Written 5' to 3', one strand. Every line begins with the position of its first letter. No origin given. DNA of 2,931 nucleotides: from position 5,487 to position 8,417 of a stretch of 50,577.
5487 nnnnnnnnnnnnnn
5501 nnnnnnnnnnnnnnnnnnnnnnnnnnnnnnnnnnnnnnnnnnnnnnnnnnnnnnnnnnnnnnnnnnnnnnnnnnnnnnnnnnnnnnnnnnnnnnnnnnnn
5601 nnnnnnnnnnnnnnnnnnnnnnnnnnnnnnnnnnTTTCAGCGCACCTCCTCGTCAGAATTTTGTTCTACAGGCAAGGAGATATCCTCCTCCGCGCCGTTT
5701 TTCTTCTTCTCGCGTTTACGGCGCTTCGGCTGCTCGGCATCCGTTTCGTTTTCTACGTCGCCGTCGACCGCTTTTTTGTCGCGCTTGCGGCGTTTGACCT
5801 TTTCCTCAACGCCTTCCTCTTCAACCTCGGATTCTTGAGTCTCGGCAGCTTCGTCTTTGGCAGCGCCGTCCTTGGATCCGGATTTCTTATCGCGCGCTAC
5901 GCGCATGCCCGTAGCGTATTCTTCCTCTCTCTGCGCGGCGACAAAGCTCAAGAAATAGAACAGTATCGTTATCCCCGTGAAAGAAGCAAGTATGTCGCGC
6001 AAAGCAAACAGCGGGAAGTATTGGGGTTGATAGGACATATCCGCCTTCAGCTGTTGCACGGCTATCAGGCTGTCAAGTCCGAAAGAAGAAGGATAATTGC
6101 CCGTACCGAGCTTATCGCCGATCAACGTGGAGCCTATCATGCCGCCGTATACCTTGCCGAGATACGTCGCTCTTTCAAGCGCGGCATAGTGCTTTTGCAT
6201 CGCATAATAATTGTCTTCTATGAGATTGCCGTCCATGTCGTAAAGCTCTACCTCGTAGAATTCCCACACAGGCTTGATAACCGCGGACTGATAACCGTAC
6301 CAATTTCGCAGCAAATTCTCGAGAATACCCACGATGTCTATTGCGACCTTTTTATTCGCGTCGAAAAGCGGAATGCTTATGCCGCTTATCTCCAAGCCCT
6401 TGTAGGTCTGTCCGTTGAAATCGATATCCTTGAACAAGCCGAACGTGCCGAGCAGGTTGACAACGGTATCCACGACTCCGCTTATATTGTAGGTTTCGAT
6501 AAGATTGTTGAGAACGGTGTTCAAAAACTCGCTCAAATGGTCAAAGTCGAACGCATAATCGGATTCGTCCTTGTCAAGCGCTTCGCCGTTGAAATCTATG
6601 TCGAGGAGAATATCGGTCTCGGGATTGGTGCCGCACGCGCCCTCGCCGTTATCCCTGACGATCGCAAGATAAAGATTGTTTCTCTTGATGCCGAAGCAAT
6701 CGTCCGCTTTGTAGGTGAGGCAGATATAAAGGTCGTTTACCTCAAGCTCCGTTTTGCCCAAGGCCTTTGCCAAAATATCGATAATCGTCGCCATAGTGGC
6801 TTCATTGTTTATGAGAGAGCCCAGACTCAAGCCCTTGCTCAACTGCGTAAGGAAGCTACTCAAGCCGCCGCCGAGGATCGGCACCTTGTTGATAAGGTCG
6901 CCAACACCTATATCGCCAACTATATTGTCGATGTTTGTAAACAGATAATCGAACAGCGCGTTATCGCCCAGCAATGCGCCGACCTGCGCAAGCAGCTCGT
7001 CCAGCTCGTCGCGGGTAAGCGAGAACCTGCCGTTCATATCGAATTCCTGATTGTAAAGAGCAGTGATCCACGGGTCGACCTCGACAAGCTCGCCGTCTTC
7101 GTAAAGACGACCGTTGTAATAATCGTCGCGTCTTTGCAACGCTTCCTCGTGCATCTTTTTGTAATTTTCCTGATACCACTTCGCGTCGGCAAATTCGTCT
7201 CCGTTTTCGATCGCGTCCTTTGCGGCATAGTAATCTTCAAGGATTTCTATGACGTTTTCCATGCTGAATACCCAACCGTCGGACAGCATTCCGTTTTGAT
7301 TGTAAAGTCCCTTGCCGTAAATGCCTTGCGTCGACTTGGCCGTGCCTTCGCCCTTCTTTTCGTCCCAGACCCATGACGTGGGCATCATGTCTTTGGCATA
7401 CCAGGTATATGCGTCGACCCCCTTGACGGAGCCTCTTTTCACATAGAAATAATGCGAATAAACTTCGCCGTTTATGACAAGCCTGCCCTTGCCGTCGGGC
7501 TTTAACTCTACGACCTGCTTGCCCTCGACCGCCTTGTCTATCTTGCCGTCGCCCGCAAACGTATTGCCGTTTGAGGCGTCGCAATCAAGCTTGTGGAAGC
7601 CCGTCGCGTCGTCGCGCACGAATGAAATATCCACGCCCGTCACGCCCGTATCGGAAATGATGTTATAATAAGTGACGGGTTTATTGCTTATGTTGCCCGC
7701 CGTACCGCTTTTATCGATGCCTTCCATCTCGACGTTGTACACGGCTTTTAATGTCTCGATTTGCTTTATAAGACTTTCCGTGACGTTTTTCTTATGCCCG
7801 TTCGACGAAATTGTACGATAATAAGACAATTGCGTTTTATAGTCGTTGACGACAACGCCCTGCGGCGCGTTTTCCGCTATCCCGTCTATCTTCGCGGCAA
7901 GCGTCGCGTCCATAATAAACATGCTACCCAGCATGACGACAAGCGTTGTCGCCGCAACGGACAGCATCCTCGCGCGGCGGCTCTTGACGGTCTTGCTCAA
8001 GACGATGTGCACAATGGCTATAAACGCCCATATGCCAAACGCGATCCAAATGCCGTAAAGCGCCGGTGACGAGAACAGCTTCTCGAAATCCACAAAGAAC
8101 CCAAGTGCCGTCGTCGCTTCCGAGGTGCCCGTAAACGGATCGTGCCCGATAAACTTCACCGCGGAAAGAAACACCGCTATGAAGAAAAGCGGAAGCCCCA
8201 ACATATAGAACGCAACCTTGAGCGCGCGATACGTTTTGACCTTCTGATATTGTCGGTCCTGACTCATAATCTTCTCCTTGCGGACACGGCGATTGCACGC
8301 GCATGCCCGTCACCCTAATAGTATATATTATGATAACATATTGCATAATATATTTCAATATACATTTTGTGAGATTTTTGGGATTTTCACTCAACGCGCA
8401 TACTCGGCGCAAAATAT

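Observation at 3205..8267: Translationally coupled pair of giant membrane proteins sharing one unusual architecture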

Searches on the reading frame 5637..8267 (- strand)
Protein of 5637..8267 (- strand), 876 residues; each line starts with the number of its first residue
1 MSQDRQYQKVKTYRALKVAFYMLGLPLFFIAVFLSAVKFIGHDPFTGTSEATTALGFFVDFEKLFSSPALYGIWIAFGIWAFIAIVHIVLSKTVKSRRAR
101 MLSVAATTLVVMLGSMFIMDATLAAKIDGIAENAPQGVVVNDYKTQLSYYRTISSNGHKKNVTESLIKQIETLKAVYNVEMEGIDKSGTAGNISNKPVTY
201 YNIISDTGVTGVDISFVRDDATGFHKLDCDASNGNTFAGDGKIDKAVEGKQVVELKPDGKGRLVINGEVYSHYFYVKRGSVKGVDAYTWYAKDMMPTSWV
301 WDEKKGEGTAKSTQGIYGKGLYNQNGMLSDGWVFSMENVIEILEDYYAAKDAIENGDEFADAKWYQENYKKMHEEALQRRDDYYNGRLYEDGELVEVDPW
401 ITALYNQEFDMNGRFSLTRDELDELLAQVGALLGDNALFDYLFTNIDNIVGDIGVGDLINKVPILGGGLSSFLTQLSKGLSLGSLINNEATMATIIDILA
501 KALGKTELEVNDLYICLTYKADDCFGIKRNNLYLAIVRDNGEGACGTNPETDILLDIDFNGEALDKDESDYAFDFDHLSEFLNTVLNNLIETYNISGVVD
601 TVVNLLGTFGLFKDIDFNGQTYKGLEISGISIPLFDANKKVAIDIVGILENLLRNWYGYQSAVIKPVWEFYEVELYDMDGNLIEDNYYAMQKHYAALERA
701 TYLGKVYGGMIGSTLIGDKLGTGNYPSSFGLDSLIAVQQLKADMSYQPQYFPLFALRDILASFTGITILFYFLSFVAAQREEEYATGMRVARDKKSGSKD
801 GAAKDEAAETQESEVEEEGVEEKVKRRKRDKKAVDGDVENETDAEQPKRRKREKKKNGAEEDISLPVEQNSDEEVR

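Call 3: search_protein_families(library=pfam, proteins=[window:5637-8267:-], max_evalue=1)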
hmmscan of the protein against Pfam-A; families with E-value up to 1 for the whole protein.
window:5637-8267:- (876 aa): 1 family
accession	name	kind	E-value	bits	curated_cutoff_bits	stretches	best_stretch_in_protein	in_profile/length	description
PF22251.1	PFF1_TM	-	0.14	12.1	32.3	1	760-869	104-209/300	Vacuolar membrane protease, transmembrane domain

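Call 4: search_protein_families(library=ncbifam, proteins=[window:5637-8267:-], max_evalue=1)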
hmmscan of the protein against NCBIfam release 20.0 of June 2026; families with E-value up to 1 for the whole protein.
window:5637-8267:- (876 aa): 1 family
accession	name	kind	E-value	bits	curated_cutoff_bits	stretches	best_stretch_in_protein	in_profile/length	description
NF006507.0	PRK08943.1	subfamily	0.17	10.9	337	1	53-102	7-56/322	lipid A biosynthesis (KDO)2-(lauroyl)-lipid IVA acyltransferase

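Call 6: find_homologous_proteins(query=window:5637-8267:-)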
Query window:5637-8267:- (876 aa): 151 proteins with E <= 0.001 among 8000 candidates; the best 120 are listed.
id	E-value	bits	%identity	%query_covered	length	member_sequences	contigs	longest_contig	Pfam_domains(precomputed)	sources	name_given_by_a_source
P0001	0.0e+0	1973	100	100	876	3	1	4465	-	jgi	-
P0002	4.6e-293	992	57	90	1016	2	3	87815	-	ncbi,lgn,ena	-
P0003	2.2e-291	987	53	100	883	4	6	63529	-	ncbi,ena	-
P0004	3.2e-290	983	54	100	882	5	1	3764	-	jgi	-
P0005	2.7e-285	967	50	100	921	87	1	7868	-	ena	-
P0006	2.0e-273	927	56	64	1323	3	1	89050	-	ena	-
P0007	2.8e-273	927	55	91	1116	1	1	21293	-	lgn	-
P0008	2.2e-272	924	57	62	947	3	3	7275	-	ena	-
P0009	3.0e-271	920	51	99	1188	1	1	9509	-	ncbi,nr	ncbi:MAG: hypothetical protein K2J16_03060, partial [Clostridia bacterium]|nr:hypothetical protein [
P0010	2.5e-269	914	50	100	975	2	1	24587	-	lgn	-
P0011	1.9e-266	904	56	62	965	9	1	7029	-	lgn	-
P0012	4.6e-266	903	51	100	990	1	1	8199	-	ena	-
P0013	7.0e-262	889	50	100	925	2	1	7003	-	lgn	-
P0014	8.9e-261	886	51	100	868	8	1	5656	-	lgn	-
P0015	2.8e-260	884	54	91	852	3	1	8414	-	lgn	-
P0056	2.2e-216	739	45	100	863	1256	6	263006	-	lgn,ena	-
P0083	9.4e-192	657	46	90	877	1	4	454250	-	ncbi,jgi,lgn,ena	-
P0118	1.9e-134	468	37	91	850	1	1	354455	-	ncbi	-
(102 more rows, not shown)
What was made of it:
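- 5637..8267 (-): Gene A, 876 aa: 3+1 TM membrane protein with a 631-aa ectodomain. 151 homologs at 35-57% identity (call 6).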

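Call 19: search_solved_structures(query=A1, max_evalue=10)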
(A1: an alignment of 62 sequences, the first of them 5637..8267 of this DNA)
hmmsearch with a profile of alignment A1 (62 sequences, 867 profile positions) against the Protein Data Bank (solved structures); distinct sequences matched with E-value up to 10: 6.
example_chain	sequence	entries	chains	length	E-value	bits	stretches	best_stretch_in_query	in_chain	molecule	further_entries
5lw0_A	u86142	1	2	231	0.14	13.3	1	547-617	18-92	Basic helix-loop-helix, putative, expressed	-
7cu3_B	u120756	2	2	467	0.89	10.7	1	795-848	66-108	Transmembrane protein FAM155A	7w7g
5x0m_A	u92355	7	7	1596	1.2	10.2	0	769-855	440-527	Sodium channel protein | Sodium channel protein PaFPC1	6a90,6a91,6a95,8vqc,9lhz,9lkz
29vf_O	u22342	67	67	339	1.3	10.1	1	800-859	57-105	TATA-box-binding protein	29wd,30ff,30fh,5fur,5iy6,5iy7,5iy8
6nt3_A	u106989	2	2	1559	1.4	10.1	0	769-855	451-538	Sodium channel protein type 9 subunit alpha, Sodium channel protein PaFPC1, chimeric const | Sodium channel protein PaFPC1,Sodium channel protein type 9 subunit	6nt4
6meo_B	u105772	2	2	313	4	8.6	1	16-47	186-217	C-C chemokine receptor type 5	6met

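Call 21: find_encoding_contigs(protein=P0083, flank=10000, max_places=2)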
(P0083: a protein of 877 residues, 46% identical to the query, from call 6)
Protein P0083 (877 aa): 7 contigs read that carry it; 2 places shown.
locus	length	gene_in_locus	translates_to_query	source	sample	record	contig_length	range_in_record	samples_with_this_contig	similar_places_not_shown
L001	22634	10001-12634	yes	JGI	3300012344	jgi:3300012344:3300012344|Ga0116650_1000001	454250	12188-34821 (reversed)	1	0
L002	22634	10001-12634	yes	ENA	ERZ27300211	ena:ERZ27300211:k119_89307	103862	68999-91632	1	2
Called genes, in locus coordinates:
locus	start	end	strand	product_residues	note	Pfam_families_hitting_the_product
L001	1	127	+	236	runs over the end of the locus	PF02308:MgtC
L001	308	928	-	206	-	PF10502:Peptidase_S26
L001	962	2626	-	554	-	-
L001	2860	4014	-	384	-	PF25198:Spore_GerAC_N, PF05504:Spore_GerAC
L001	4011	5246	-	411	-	-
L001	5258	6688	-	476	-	PF03323:GerA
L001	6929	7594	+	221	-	PF04138:GtrA_DPMS_TM (weak)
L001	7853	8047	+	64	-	-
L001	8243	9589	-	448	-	PF02812:ELFV_dehydrog_N, PF00208:ELFV_dehydrog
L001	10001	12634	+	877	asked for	-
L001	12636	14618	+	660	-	-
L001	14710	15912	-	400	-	PF01136:Peptidase_U32, PF16325:Peptidase_U32_C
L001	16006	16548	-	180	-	PF00156:Pribosyltran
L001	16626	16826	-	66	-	PF05979:DUF896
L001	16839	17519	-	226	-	PF03167:UDG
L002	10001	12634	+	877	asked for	-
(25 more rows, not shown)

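Call 22: find_encoding_contigs(protein=P0118, flank=10000, max_places=2)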
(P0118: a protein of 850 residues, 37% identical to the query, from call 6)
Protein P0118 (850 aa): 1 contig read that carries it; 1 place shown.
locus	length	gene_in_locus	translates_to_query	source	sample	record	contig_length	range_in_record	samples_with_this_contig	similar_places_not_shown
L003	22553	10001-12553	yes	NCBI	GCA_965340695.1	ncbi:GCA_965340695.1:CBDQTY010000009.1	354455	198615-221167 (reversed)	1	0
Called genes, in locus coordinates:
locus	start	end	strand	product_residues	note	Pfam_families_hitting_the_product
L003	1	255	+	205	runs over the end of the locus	-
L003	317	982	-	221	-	PF10502:Peptidase_S26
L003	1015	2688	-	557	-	-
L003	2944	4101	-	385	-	PF25198:Spore_GerAC_N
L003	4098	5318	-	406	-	PF03845:Spore_permease (weak)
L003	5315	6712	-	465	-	PF03323:GerA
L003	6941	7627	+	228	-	PF04138:GtrA_DPMS_TM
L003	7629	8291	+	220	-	PF03703:bPH_2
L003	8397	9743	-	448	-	PF02812:ELFV_dehydrog_N, PF00208:ELFV_dehydrog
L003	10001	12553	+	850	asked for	-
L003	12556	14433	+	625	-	-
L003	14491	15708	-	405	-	PF01136:Peptidase_U32, PF16325:Peptidase_U32_C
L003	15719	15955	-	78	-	PF05979:DUF896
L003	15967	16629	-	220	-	PF03167:UDG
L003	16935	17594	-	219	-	-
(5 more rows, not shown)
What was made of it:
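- Strong synteny in the main clade means adjacency alone is weak evidence there (calls 21, 22).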

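Call 27: predict_structure(alignment_id=A1)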
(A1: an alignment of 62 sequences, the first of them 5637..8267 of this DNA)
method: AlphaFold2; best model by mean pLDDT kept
length: 876 residues; sequences in the alignment: 62
mean_pLDDT: 80.9   pTM: 0.70
mean pLDDT of the five models: 80.9, 80.8, 77.9, 77.7, 76.7
residues with pLDDT >= 90: 378; 70-90: 343; 50-70: 68; < 50: 87
segments of 3 or more residues with pLDDT < 50: 152-154, 797-870, 872-876
pLDDT, mean of each block of 10 residues (from residue 1): 84 93 90 90 88 78 90 93 93 91 92 94 95 93 86 58 90 95 89 91 94 90 84 84 88 91 92 90 85 94 87 94 94 95 98 96 96 94 92 89 88 62 73 74 64 53 53 80 79 79 75 85 87 86 83 82 70 76 80 71 72 77 75 81 79 73 93 90 94 97 91 91 90 96 94 92 91 92 87 57 37 33 37 36 37 34 38 40
secondary structure, 60 per line:
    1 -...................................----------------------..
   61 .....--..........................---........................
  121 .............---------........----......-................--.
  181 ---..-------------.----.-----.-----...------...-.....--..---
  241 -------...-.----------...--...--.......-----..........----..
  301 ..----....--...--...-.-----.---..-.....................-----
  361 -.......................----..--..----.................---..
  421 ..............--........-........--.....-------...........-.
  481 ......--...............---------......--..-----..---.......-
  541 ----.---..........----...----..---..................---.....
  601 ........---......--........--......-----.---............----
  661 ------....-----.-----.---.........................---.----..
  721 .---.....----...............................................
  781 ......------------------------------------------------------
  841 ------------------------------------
elements in order (helices of 4 or more, strands of 3 or more residues): H2-36 H59-65 H68-93 H97-133 H143-150 H155-160 H162-177 E216-218 E225-227 E263-265 E268-270 E273-279 E285-291 E299-302 E307-310 E313-315 E318-320 H336-355 H362-384 H399-415 H419-434 H437-444 H446-453 H456-460 H468-478 H482-486 H489-503 E513-518 E533-539 H549-552 E553-558 E563-565 H575-592 H596-608 E612-617 E620-627 E630-635 H645-656 H667-670 H686-710 E719-721 H734-786
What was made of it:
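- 5637..8267 (-): AF2 model with pLDDT 80.9 and pTM 0.70 (call 27).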

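Call 31: fold_search(model_id=the predicted structure, library=pdb)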
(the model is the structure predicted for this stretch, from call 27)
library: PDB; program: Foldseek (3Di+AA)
matches with E <= 10: 10; with E <= 0.001: 0
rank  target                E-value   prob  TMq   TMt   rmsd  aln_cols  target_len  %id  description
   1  3p9c                  3.5e+00  0.04  0.05  0.09  12.9       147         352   12  Crystal structure of perennial ryegrass LpOMT1 bound to SAH (released 2011-01-12)
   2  7qx6                  5.1e+00  0.01  0.06  0.07  21.9       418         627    9  mosquitocidal Cry11Aa-E583Q determined at pH 7 from naturally-occurring nanocrystals by Serial femtosecond crystallograp (released 2022-07-27)
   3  3wpr_C                5.8e+00  0.02  0.04  0.11  38.3       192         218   11  Acinetobacter sp. Tol 5 AtaA N-terminal half of C-terminal stalk fused to GCN4 adaptors (CstalkN) (released 2015-03-04)
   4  3wpr_B                6.6e+00  0.03  0.04  0.11  19.2       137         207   13  Acinetobacter sp. Tol 5 AtaA N-terminal half of C-terminal stalk fused to GCN4 adaptors (CstalkN) (released 2015-03-04)
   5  3reo_B                6.6e+00  0.02  0.04  0.08  13.4       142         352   14  Monolignol O-methyltransferase (MOMT) (released 2012-03-14)
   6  9kmq_B                7.0e+00  0.01  0.06  0.09  30.5       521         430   12  CryoEM structure of osPHT1-11 at pH 8.0 (released 2025-10-08)
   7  7nmq                  7.3e+00  0.01  0.05  0.12  36.7       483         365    9  Bacillus cereus HblL1 toxin component (released 2021-04-07)
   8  8bvj_Q                7.6e+00  0.01  0.05  0.12  19.9       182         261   10  Hfq-Crc-estA translation repression complex (released 2023-01-25)
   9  5cvu_B                8.7e+00  0.02  0.04  0.07  13.4       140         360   14  sinpyl alcohol bound monolignol 4-O-methyltransferase 5 (released 2015-09-16)
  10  3wpr_A                9.1e+00  0.06  0.03  0.10  11.4        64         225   14  Acinetobacter sp. Tol 5 AtaA N-terminal half of C-terminal stalk fused to GCN4 adaptors (CstalkN) (released 2015-03-04)

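Call 38: search_protein_families(library=padloc, proteins=[window:5637-8267:-], max_evalue=0.1)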
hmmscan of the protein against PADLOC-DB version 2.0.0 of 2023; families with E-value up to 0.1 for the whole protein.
window:5637-8267:- (876 aa): 0 families

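Call 46: fold_search(model_id=the predicted structure, library=viral)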
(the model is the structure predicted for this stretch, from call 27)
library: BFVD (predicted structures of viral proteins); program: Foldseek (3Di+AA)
matches with E <= 10: 23; with E <= 0.001: 0
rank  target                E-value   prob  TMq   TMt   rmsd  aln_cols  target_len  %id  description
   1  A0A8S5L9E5            8.2e-01  0.03  0.06  0.09  31.2       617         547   11  Uncharacterized protein [Myoviridae sp. ctPuP5]
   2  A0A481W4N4            9.4e-01  0.06  0.05  0.07  34.0       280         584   14  Virion structural protein [Pseudomonas phage Psa21]
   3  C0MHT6                3.5e+00  0.08  0.05  0.06  32.1       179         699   13  Putative 76K readthrough domain of coat protein (Fragment) [Beet virus Q]
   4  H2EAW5                4.4e+00  0.01  0.06  0.05  40.7       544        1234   10  Uncharacterized protein [Megavirus courdo7]
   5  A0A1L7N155            5.1e+00  0.01  0.06  0.10  35.6       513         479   10  Uncharacterized protein [Ralstonia phage RP12]
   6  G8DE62                5.8e+00  0.12  0.05  0.06  29.7       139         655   19  (no name in the UniProt tables at hand)
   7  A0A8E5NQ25            6.1e+00  0.01  0.06  0.07  36.1       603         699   11  (no name in the UniProt tables at hand)
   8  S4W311                6.4e+00  0.03  0.04  0.06  28.5       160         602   11  Uncharacterized protein [Pandoravirus salinus]
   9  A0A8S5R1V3            6.4e+00  0.01  0.06  0.08  34.3       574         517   12  Internal head protein [Myoviridae sp. ctxjh1]
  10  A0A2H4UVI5            6.7e+00  0.01  0.06  0.07  38.3       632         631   10  Peptidase M3A/M3B catalytic domain-containing protein [Bodo saltans virus]
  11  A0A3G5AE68            7.0e+00  0.08  0.04  0.10  35.7       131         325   15  Uncharacterized protein [Hyperionvirus sp.]
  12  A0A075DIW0            7.3e+00  0.01  0.05  0.09  26.4       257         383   13  Polyprotein (Fragment) [Rhizoctonia solani endornavirus - RS098-1]
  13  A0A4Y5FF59            8.0e+00  0.08  0.04  0.25   8.5        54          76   15  (no name in the UniProt tables at hand)
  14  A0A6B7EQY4            8.4e+00  0.01  0.07  0.11  24.9       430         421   10  (no name in the UniProt tables at hand)
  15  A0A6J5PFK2            8.4e+00  0.01  0.06  0.09  40.5       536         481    9  Uncharacterized protein [uncultured Caudovirales phage]
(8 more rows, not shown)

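Call 66: search_protein_representatives(alignment_id=A1)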
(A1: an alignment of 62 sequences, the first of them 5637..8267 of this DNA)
Query: 62 sequences, 867 profile positions. Proteins with E-value up to 0.001 (for the whole library): 145; up to 1e-10: 116; up to 1e-30: 67. The best 145 are listed.
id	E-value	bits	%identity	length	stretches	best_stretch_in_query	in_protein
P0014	0.0e+00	1224.8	-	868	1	6-865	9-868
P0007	0.0e+00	1174.7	-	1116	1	4-865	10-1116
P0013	0.0e+00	1162.4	-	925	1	10-864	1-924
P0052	0.0e+00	1149.3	-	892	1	11-865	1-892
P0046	0.0e+00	1124.4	-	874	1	10-865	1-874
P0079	0.0e+00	1121.0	-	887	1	11-831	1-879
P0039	0.0e+00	1106.3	-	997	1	10-864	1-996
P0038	0.0e+00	1095.3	-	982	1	11-865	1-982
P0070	0.0e+00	1079.9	-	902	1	10-865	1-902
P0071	0.0e+00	1071.8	-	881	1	11-865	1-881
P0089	0.0e+00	1067.2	-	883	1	11-863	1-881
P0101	0.0e+00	1027.3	-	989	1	11-865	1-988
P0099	7.3e-297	1003.6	-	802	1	11-865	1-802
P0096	9.3e-297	1003.2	-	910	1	5-865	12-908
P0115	2.1e-282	955.8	-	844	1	5-864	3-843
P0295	4.5e-221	752.8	-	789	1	11-823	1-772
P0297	7.1e-158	543.7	-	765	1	16-862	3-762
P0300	1.8e-146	506.0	-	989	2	16-479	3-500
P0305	5.3e-135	468.1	-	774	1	16-819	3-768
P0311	1.5e-121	423.6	-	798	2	19-449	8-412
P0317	3.5e-77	276.7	-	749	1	13-430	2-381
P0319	1.7e-67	244.7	-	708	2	18-485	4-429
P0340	1.4e-31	125.9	-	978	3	643-778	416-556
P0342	4.0e-30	121.1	-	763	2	331-790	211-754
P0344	8.3e-30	120.0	-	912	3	657-773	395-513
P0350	2.6e-24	101.8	-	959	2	320-412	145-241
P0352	5.4e-24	100.8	-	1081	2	605-765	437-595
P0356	1.8e-23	99.1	-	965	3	643-777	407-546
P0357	2.9e-23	98.4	-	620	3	656-791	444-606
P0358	1.4e-22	96.1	-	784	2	673-778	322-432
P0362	5.4e-22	94.2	-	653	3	605-787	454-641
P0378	2.0e-14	69.1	-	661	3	693-850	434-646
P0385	1.4e-12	63.1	-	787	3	648-787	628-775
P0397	2.7e-09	52.1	-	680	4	655-836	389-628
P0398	7.5e-09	50.7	-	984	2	689-771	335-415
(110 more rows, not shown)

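Call 68: search_protein_families(library=pfam, alignment_id=A5, max_evalue=0.001)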
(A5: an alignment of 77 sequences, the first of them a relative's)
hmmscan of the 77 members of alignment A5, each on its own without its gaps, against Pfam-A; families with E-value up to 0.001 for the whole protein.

A. member 1, P0320 (556 aa): 0 families

B. families by the number of members that match (of 77 scanned): 5 families
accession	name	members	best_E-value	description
PF04453.20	LptD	1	3.4e-68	LPS transport system D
PF07554.19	FIVAR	1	7.4e-05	FIVAR domain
PF13520.12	AA_permease_2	1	0.00045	Amino acid permease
PF14015.11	DUF4231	1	0.0006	Protein of unknown function (DUF4231)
PF13687.11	DUF4153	1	0.00096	Domain of unknown function (DUF4153)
